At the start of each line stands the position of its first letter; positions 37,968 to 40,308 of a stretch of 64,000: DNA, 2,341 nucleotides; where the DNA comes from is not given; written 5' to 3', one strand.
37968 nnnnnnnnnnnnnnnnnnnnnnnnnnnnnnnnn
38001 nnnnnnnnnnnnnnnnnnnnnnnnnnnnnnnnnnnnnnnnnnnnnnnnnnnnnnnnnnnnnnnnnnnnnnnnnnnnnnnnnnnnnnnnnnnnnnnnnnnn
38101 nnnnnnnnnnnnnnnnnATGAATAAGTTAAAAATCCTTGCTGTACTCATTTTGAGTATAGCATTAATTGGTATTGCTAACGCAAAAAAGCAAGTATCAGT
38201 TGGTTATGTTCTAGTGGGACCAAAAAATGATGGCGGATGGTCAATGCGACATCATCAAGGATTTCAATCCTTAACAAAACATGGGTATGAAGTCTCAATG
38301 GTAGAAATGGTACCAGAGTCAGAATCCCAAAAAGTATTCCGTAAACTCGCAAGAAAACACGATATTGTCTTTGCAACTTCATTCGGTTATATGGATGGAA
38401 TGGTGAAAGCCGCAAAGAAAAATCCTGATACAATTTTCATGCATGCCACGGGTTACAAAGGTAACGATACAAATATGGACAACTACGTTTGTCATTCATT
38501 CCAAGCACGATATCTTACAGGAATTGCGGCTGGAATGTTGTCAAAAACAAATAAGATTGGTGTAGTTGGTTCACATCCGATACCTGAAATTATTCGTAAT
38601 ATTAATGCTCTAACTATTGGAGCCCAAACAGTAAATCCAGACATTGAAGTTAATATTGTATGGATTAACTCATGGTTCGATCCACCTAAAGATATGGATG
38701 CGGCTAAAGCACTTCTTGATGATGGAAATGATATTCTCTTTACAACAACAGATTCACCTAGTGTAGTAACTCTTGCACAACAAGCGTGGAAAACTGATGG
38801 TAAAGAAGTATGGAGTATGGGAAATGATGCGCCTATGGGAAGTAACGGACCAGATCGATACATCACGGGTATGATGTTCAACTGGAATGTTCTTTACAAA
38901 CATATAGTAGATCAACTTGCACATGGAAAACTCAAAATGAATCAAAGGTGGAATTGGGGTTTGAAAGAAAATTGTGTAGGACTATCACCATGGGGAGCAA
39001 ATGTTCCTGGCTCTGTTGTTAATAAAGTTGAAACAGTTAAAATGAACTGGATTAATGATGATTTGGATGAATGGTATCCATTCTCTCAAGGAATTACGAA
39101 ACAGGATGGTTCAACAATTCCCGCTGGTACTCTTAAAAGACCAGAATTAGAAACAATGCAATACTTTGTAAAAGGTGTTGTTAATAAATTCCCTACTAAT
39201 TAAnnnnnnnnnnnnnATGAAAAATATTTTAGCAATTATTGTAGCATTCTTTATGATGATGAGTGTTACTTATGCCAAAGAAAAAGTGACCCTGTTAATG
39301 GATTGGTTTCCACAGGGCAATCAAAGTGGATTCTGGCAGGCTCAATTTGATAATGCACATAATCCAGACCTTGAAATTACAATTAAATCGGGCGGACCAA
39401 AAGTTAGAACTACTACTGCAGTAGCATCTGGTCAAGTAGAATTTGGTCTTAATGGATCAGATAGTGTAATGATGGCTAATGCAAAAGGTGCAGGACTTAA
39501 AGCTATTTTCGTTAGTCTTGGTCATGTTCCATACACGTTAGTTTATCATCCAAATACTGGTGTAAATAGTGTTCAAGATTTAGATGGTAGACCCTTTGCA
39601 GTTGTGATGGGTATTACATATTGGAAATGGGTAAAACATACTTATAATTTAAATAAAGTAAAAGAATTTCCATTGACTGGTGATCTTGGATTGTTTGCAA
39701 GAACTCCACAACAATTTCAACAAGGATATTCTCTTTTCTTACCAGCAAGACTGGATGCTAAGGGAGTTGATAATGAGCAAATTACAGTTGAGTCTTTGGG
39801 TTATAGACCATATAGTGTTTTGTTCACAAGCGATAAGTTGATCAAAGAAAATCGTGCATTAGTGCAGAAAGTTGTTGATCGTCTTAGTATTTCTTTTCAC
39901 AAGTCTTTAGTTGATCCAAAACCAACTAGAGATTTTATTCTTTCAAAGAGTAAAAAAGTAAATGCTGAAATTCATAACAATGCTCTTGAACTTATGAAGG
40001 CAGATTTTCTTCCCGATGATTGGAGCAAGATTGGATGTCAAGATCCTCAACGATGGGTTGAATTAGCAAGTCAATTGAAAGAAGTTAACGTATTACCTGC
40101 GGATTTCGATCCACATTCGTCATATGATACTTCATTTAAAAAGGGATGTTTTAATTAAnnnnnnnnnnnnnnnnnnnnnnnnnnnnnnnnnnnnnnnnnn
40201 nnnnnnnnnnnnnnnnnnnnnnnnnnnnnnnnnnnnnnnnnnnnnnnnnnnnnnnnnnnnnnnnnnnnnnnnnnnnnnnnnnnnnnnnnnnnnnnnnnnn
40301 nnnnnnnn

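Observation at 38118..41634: A complete ABC importer with two different substrate-binding proteins in a phage genome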

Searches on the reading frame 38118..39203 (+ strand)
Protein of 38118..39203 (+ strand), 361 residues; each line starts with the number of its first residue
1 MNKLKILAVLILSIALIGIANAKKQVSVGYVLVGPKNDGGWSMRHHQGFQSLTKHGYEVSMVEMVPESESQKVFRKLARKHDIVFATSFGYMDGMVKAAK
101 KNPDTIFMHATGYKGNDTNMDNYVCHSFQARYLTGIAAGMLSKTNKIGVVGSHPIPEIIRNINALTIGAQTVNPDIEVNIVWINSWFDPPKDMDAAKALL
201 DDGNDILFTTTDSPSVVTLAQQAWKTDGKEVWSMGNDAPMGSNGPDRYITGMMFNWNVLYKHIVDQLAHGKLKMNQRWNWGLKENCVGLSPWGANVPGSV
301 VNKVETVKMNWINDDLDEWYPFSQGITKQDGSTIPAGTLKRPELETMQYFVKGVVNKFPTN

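Call 3: search_protein_families(library=pfam, proteins=[window:38118-39203:+], max_evalue=0.01)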
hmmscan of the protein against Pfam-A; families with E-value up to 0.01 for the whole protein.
window:38118-39203:+ (361 aa): 1 family
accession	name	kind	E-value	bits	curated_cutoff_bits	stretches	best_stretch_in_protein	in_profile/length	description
PF02608.20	Bmp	-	6.9e-47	160.3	24.1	1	26-295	2-270/301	ABC transporter substrate-binding protein PnrA-like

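Call 8: search_dna_similar(query=window:38118-39203:+, collection=phages, mode=protein, max_rows=25)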
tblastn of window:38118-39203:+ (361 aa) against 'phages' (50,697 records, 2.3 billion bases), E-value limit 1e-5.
Records with a match: 10; places in all: 11; records where one place covers at least 80% of the query: 2.
Best place of each record, by identity: <60% 10.
By first word of the organism name: Bacteriophage 10.
By host as written in the record: - 10.
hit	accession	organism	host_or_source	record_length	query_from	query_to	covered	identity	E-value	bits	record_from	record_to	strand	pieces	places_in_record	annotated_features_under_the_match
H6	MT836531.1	Bacteriophage sp.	human fecal samples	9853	23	359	93%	31.3%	7e-41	159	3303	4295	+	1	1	record has no annotation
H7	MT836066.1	Bacteriophage sp.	human fecal samples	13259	28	354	91%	26.0%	6e-16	85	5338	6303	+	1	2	record has no annotation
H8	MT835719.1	Bacteriophage sp.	human fecal samples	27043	26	296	75%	30.9%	5e-30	127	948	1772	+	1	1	record has no annotation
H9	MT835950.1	Bacteriophage sp.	human fecal samples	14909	23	284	73%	26.2%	3e-17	89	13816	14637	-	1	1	record has no annotation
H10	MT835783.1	Bacteriophage sp.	human fecal samples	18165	71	298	63%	26.8%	1e-17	90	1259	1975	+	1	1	record has no annotation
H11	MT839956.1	Bacteriophage sp.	human fecal samples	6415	82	312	64%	26.1%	4e-18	92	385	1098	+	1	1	record has no annotation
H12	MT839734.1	Bacteriophage sp.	human fecal samples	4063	82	290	58%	26.5%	1e-15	84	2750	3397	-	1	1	record has no annotation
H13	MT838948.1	Bacteriophage sp.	human fecal samples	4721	107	300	54%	25.2%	4e-9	64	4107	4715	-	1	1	record has no annotation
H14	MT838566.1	Bacteriophage sp.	human fecal samples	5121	82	271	53%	23.9%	6e-7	57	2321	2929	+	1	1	record has no annotation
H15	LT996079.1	Bacteriophage sp.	-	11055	81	237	43%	26.7%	2e-8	62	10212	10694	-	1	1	record has no annotation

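Call 22: search_protein_families(library=ncbifam, proteins=[window:38118-39203:+], max_evalue=0.001)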
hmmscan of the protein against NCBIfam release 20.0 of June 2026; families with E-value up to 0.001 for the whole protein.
window:38118-39203:+ (361 aa): 1 family
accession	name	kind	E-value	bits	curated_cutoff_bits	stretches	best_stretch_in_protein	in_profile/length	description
NF047927.1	ABC_BMP_B6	equivalog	2.6e-16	59.7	400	1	37-311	14-292/314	putative B6 ABC transporter substrate-binding protein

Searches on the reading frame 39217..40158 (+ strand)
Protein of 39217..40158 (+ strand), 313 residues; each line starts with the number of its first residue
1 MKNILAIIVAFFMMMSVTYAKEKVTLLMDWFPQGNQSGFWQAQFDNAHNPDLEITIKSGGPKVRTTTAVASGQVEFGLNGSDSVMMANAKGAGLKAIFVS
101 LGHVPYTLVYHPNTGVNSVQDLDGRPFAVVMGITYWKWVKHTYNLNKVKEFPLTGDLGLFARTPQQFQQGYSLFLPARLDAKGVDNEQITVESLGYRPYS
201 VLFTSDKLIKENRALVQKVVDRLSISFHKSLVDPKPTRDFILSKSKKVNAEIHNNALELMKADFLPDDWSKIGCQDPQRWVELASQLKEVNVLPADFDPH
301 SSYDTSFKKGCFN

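Call 3: search_protein_families(library=pfam, proteins=[window:39217-40158:+], max_evalue=0.01)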
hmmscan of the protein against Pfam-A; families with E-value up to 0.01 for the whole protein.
window:39217-40158:+ (313 aa): 1 family
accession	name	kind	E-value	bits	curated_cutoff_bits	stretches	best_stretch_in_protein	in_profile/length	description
PF09084.16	NMT1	-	2.2e-17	64.1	20.5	1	51-229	20-208/216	NMT1/THI5 like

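Call 7: search_dna_similar(query=window:39217-40158:+, collection=phages, mode=protein, max_rows=25)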
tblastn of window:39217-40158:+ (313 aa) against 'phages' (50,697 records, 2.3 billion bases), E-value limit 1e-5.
Records with a match: 2; places in all: 2; records where one place covers at least 80% of the query: 2.
Best place of each record, by identity: <60% 2.
By first word of the organism name: Listeria 2.
By host as written in the record: Listeria monocytogenes 2.
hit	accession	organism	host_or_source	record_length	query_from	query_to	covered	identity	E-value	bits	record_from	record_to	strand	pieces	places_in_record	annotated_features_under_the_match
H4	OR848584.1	Listeria phage LM 4-14-1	Listeria monocytogenes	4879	22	309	92%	20.0%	9e-6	53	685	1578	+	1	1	record has no annotation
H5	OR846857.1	Listeria phage LM 4-11-1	Listeria monocytogenes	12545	22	309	92%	20.0%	9e-6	53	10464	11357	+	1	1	record has no annotation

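Call 12: find_related_loci(query=window:39217-40158:+, collection=viral_contigs, flank=8000)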
Query window:39217-40158:+ (313 aa) in viral_contigs; peptide patterns used: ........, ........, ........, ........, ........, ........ (x = any residue, [..] = any of these).
34 stretches matched a pattern; 12 encode a relative of the query (tblastn E <= 1e-3); 12 distinct loci.
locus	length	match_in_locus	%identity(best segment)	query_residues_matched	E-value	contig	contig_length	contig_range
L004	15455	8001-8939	98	1-313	0e+0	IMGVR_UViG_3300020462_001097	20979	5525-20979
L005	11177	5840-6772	84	1-312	0e+0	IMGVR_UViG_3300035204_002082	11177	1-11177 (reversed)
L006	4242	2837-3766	83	1-312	0e+0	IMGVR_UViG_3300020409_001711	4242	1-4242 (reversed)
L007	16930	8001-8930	83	1-312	2e-179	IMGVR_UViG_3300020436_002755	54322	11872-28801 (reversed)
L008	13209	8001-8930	81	1-312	5e-176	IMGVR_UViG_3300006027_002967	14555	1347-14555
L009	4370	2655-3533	86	19-312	0e+0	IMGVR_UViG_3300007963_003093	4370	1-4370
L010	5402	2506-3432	80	1-312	3e-177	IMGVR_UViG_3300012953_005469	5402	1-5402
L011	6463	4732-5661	81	1-312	3e-175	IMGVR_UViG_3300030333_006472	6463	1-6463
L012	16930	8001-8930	80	1-313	6e-172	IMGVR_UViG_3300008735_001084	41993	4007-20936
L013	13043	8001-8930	80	1-313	6e-172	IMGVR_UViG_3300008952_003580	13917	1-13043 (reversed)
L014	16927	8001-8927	82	1-312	3e-174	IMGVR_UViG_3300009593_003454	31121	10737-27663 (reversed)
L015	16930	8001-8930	80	1-313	6e-172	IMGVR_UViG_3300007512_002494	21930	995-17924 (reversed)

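Call 15: find_homologous_proteins(query=window:39217-40158:+)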
Query window:39217-40158:+ (313 aa): 593 proteins with E <= 0.001 among 1608 candidates; the best 120 are listed. Only proteins of 172 to 548 residues were searched: fused or split forms outside these lengths cannot appear, so this answer is no evidence that the protein stands alone or is whole; lengths 'longer' or 'shorter' looks for them.
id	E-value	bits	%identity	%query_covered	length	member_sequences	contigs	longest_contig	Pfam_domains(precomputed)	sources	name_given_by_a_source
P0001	3.4e-208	708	98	100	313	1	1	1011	PF09084.17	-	-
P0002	2.3e-207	705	98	100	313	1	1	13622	PF09084.17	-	-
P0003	2.9e-206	702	98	100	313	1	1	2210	PF09084.17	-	-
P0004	3.0e-206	702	98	100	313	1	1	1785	PF09084.17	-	-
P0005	5.6e-206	701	98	100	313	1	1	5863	PF09084.17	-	-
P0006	1.4e-205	699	98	100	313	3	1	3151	PF09084.17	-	-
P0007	2.0e-205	699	98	100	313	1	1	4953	PF09084.17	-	-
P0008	5.3e-205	697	97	100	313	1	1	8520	PF09084.17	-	-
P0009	9.8e-205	697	97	100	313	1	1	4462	PF09084.17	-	-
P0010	1.4e-204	696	97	100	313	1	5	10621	PF09084.17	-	-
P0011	2.6e-204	695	97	100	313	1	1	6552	PF09084.17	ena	-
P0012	3.6e-204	695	97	100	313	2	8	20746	PF09084.17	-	-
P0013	3.7e-204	695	97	100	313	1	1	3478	PF09084.17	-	-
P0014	5.0e-204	694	97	100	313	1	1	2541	PF09084.17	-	-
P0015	6.7e-204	694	97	100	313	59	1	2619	PF09084.17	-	-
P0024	7.4e-181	618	86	100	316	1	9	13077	PF09084.17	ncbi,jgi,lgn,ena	jgi:NitT/TauT family transport system substrate-binding protein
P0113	1.1e-174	598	83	100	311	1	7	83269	PF09084.17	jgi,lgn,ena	-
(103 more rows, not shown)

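Call 17: find_encoding_contigs(protein=P0113, flank=10000, max_places=3)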
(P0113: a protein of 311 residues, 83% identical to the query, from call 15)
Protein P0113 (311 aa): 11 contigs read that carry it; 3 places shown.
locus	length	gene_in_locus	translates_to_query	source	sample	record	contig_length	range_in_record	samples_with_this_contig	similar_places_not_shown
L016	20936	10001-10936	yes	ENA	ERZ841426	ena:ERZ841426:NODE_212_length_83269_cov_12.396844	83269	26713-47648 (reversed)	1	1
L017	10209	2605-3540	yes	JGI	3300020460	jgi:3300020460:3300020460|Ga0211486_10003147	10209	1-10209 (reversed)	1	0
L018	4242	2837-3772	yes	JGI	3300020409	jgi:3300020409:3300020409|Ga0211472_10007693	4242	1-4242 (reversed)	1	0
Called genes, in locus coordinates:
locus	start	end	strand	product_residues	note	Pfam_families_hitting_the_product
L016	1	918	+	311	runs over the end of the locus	-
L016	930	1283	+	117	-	-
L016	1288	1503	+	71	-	-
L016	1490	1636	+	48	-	-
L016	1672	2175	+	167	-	-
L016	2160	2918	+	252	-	PF04055:Radical_SAM, PF13186:SPASM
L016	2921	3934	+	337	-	-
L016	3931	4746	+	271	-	PF02511:Thy1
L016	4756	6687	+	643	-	PF21995:RNR-II_ins_dom (faint), PF02867:Ribonuc_red_lgC (faint)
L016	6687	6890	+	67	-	-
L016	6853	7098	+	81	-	-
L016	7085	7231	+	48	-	-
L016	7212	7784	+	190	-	-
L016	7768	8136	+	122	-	-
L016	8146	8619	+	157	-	PF00156:Pribosyltran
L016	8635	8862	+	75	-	-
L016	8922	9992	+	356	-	PF02608:Bmp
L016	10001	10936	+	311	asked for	PF09084:NMT1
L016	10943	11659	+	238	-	PF13476:AAA_23 (weak), PF00005:ABC_tran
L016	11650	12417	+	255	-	PF00528:BPD_transp_1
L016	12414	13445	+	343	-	PF05935:Arylsulfotrans, PF14269:Arylsulfotran_2, PF13360:PQQ_2 (weak), PF05935:Arylsulfotrans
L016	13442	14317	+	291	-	PF14226:DIOX_N, PF03171:2OG-FeII_Oxy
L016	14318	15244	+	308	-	PF13793:Pribosyltran_N, PF00156:Pribosyltran, PF14572:Pribosyl_synth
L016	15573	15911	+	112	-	PF01467:CTP_transf_like (weak)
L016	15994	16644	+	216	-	PF00215:OMPdecase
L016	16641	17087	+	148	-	-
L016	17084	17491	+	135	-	PF00156:Pribosyltran (faint)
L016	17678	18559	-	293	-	PF00152:tRNA-synt_2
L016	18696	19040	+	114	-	-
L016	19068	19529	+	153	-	-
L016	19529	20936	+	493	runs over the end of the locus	PF00497:SBP_bac_3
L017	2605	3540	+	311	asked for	PF09084:NMT1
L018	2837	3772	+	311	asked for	PF09084:NMT1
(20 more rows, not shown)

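Call 18: find_encoding_contigs(protein=P0024, flank=10000, max_places=3)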
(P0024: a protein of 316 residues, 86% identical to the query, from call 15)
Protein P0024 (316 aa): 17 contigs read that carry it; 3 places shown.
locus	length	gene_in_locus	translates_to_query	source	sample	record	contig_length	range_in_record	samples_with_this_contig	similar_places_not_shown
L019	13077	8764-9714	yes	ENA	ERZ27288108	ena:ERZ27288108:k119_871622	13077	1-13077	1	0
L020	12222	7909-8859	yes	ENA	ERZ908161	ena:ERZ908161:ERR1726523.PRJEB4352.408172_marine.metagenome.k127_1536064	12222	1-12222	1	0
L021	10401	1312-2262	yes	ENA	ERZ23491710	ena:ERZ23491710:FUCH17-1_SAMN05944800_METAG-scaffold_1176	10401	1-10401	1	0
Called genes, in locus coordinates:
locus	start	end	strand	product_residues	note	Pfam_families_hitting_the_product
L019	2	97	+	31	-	?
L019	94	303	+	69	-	PF16805:Trans_coact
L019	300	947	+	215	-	PF02511:Thy1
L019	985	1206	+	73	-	-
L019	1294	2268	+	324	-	PF00478:IMPDH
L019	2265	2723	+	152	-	PF01618:MotA_ExbB (weak)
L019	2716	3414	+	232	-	-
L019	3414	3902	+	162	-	-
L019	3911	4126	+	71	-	-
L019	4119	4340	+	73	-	-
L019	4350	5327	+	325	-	PF05992:SbmA_BacA, PF06472:ABC_membrane_2 (faint)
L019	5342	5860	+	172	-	-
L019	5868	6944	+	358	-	PF00089:Trypsin, PF13365:Trypsin_2, PF13180:PDZ_2 (weak)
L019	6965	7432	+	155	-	PF00156:Pribosyltran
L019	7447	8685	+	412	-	PF00463:ICL, PF13714:PEP_mutase, PF00463:ICL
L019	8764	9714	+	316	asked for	PF09084:NMT1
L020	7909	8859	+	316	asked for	PF09084:NMT1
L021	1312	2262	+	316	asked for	PF09084:NMT1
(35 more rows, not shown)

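Call 20: search_solved_structures(query=window:39217-40158:+, max_evalue=0.01, show_alignments=2)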
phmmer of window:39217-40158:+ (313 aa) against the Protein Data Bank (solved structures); distinct sequences matched with E-value up to 0.01: 1.
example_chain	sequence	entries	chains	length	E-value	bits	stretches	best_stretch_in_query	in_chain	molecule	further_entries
4nmy_A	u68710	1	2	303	5.2e-10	42.2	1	21-307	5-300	ABC-type transport system, extracellular solute-binding protein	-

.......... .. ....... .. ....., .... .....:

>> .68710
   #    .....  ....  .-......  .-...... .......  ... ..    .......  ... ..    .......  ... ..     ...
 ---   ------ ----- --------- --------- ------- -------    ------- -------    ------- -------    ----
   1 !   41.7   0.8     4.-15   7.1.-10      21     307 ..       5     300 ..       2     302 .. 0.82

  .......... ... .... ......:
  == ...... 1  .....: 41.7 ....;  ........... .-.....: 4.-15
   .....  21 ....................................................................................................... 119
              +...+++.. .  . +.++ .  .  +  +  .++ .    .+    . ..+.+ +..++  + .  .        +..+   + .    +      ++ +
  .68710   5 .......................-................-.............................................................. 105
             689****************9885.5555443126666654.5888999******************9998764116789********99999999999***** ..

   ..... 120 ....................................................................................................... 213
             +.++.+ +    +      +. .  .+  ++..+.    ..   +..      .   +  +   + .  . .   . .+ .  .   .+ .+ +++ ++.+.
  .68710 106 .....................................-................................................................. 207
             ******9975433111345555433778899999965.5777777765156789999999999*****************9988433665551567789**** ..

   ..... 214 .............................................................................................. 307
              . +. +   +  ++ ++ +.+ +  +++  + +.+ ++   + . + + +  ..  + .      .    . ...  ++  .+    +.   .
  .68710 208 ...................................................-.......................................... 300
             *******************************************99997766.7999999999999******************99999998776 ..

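Call 22: search_protein_families(library=ncbifam, proteins=[window:39217-40158:+], max_evalue=0.001)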
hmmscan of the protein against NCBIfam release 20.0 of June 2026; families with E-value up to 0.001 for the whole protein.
window:39217-40158:+ (313 aa): 2 families
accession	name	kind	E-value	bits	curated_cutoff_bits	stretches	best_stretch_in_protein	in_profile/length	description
TIGR01728.1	SsuA_fam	subfamily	1.5e-09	37.5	163.5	1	36-132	19-111/290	aliphatic sulfonate ABC transporter substrate-binding protein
TIGR01729.1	taurine_ABC_bnd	equivalog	0.00019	21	304.25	1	64-130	39-106/300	taurine ABC transporter substrate-binding protein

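Call 28: search_protein_representatives(protein=window:39217-40158:+)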
Query: 313 residues. Proteins with E-value up to 0.001 (for the whole library): 1914; up to 1e-10: 400; up to 1e-30: 23. The best 150 are listed.
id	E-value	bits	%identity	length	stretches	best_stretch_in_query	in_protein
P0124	9.3e-94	330.4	66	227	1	85-311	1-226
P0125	1.8e-73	263.7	42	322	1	21-311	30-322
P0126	1.2e-66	241.3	42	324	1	22-311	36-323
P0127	1.7e-50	188.3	42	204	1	109-309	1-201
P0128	6.2e-49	183.2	47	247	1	22-190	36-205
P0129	3.1e-46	174.3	75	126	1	1-112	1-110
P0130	4.1e-45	170.6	31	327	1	20-307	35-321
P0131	6.2e-42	160.2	32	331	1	25-311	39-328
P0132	3.7e-38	147.8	31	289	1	28-311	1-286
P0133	1.3e-37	146.0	31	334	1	23-307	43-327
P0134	2.0e-35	138.8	49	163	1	106-235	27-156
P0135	6.4e-35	137.2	86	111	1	241-312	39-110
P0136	7.4e-35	137.0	30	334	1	23-307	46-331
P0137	1.3e-34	136.1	30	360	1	24-306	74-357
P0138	4.5e-34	134.4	28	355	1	20-304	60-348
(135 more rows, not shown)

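Call 29: find_encoding_contigs(protein=P0125, flank=8000, max_places=3)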
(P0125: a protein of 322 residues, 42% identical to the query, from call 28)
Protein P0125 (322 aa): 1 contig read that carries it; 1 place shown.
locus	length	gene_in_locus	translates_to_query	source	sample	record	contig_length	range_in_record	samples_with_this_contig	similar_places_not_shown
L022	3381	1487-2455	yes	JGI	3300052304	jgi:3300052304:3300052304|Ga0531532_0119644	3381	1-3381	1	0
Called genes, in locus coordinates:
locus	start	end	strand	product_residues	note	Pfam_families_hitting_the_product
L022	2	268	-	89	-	?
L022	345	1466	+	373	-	PF05935:Arylsulfotrans (weak), PF14269:Arylsulfotran_2 (weak)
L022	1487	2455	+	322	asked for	PF09084:NMT1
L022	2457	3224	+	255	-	PF00005:ABC_tran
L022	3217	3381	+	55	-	?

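Call 30: find_encoding_contigs(protein=P0130, flank=8000, max_places=3)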
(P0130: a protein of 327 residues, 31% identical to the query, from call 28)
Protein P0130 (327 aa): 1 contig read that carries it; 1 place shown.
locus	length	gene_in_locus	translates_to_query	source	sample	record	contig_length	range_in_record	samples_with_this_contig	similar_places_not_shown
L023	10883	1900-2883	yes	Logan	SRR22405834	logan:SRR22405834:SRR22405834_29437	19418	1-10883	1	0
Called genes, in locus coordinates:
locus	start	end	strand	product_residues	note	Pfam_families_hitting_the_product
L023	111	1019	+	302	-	PF00005:ABC_tran, PF13304:AAA_21 (faint)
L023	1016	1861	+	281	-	PF00528:BPD_transp_1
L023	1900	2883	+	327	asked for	PF09084:NMT1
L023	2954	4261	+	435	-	PF01546:Peptidase_M20, PF07687:M20_dimer (weak)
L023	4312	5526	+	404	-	PF01979:Amidohydro_1, PF07969:Amidohydro_3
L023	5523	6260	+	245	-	PF00392:GntR, PF07729:FCD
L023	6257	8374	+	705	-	PF05378:Hydant_A_N, PF01968:Hydantoinase_A, PF19278:Hydant_A_C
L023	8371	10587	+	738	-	PF02538:Hydantoinase_B, PF08882:Acetone_carb_G (weak)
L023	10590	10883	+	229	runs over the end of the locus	PF00857:Isochorismatase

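Call 96: search_protein_families(library=ncbifam, proteins=[L016:13442-14317:+], max_evalue=0.00001)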
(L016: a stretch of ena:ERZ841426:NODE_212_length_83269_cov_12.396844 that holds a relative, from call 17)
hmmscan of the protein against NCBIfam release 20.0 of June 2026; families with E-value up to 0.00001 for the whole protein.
L016:13442-14317:+ (291 aa): 0 families

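Call 97: find_encoding_contigs(protein=P0131, flank=6000, max_places=2)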
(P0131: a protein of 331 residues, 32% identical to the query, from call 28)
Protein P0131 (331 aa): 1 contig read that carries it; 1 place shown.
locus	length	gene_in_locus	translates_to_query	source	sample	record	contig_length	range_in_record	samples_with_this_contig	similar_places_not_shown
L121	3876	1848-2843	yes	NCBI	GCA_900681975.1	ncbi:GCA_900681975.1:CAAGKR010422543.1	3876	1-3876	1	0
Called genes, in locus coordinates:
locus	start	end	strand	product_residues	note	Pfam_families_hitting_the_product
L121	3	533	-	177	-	?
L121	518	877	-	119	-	PF05598:DUF772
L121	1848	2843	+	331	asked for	PF09084:NMT1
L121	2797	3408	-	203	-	PF00589:Phage_integrase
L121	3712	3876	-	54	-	?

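Call 98: find_encoding_contigs(protein=P0133, flank=6000, max_places=2)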
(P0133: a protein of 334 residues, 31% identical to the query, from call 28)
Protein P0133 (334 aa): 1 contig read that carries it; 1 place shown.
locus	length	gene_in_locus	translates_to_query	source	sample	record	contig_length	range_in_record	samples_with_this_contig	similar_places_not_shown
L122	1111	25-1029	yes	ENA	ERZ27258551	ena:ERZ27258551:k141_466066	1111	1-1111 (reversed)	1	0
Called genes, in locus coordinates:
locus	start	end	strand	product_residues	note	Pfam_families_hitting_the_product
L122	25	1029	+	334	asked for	PF09084:NMT1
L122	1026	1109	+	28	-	?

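Call 99: find_encoding_contigs(protein=P0137, flank=6000, max_places=2)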
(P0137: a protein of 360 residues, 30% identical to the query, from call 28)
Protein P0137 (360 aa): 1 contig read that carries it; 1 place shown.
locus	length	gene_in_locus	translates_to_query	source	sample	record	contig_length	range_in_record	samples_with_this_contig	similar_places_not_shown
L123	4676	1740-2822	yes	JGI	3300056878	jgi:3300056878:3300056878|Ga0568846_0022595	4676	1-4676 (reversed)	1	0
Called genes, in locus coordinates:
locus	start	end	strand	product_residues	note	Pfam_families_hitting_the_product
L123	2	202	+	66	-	?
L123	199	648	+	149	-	PF01243:PNPOx_N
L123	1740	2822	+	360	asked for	PF09084:NMT1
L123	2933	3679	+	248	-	PF00106:adh_short, PF01370:Epimerase, PF08659:KR (weak), PF13561:adh_short_C2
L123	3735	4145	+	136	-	PF01042:Ribonuc_L-PSP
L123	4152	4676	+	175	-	?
